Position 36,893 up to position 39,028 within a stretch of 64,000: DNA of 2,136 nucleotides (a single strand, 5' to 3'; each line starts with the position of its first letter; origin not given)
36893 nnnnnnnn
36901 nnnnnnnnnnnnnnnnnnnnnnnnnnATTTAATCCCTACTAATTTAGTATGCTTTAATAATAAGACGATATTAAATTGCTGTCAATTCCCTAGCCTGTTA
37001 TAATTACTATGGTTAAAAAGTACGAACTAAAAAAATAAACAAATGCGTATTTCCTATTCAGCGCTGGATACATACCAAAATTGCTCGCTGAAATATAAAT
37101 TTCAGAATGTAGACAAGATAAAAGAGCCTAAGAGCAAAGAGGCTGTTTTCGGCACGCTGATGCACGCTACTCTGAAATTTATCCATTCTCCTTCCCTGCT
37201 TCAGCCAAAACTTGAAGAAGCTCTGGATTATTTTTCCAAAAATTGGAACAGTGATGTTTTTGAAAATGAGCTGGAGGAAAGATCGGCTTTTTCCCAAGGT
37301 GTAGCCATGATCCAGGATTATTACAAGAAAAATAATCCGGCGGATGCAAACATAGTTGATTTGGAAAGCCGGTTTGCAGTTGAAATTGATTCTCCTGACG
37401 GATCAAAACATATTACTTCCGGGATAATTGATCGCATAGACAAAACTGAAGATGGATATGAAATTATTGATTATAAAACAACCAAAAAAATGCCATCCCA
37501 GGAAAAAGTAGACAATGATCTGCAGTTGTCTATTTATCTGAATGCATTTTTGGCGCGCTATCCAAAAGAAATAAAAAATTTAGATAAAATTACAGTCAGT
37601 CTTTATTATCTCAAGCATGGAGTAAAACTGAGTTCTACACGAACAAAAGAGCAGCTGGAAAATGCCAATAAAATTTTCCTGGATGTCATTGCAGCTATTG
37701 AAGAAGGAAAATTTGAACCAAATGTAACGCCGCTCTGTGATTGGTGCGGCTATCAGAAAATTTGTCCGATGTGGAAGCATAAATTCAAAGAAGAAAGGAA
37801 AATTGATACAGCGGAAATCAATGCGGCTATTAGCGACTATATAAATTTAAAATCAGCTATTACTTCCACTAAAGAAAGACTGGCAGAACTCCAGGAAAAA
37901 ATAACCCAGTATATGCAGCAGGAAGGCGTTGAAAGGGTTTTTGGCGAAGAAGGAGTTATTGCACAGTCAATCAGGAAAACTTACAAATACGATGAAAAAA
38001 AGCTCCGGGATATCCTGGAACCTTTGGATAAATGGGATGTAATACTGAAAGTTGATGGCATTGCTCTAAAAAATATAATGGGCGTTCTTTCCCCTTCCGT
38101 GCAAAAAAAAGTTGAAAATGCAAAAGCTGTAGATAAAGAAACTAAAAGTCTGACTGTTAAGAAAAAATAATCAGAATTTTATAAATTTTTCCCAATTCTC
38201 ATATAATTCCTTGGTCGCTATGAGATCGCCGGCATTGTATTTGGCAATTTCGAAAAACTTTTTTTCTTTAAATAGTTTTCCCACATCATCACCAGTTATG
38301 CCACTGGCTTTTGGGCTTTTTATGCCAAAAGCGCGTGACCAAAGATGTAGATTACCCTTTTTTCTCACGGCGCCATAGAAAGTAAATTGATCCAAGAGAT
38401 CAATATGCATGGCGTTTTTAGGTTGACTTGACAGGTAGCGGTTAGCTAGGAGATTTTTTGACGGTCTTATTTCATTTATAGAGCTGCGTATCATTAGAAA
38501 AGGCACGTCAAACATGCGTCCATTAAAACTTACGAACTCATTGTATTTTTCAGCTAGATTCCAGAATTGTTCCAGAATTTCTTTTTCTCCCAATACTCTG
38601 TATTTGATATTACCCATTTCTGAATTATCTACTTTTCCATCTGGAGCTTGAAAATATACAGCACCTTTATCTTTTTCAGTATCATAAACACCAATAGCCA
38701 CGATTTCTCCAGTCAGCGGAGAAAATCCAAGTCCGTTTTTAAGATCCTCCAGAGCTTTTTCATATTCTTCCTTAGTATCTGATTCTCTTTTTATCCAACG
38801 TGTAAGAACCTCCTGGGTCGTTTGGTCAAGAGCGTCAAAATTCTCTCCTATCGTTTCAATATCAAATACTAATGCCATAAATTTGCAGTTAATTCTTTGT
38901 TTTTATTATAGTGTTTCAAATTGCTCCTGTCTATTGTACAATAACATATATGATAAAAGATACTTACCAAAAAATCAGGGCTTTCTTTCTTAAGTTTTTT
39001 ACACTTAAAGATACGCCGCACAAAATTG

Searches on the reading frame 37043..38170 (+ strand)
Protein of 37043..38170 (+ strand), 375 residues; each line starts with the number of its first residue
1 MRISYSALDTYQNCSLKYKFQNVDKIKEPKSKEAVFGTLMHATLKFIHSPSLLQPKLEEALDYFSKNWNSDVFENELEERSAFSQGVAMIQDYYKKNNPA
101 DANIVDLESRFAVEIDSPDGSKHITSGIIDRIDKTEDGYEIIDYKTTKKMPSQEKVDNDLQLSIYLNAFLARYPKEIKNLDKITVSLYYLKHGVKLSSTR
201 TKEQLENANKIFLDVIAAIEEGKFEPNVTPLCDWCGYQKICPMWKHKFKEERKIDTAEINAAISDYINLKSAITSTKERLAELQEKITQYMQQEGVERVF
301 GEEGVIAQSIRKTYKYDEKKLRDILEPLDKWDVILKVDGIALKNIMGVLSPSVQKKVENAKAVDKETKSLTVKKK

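Call 8: search_protein_families(library=pfam, proteins=[window:37043-38170:+])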
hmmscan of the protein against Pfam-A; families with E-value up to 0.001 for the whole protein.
window:37043-38170:+ (375 aa): 3 families
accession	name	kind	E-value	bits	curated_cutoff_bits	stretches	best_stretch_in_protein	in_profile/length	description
PF12705.13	PDDEXK_1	-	1.3e-36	127.3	22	1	2-242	1-247/247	PD-(D/E)XK nuclease superfamily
PF24091.1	DUF7376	-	3.3e-06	27.4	27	1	249-374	82-218/219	Family of unknown function (DUF7376)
PF01930.23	Cas_Cas4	-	0.00041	20.9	22.7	1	123-241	50-158/160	Domain of unknown function DUF83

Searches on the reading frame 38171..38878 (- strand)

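Call 8: search_protein_families(library=pfam, proteins=[window:38171-38878:-])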
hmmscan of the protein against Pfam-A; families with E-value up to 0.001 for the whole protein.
window:38171-38878:- (235 aa): 2 families
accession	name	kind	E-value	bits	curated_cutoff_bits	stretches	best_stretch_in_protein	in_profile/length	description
PF10108.15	DNA_pol_B_exo2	-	5.1e-18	66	24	1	90-228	29-172/213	Predicted 3'-5' exonuclease related to the exonuclease domain of PolB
PF13482.12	RNase_H_2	-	1.1e-11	45.4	22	1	51-229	9-164/165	RNase_H superfamily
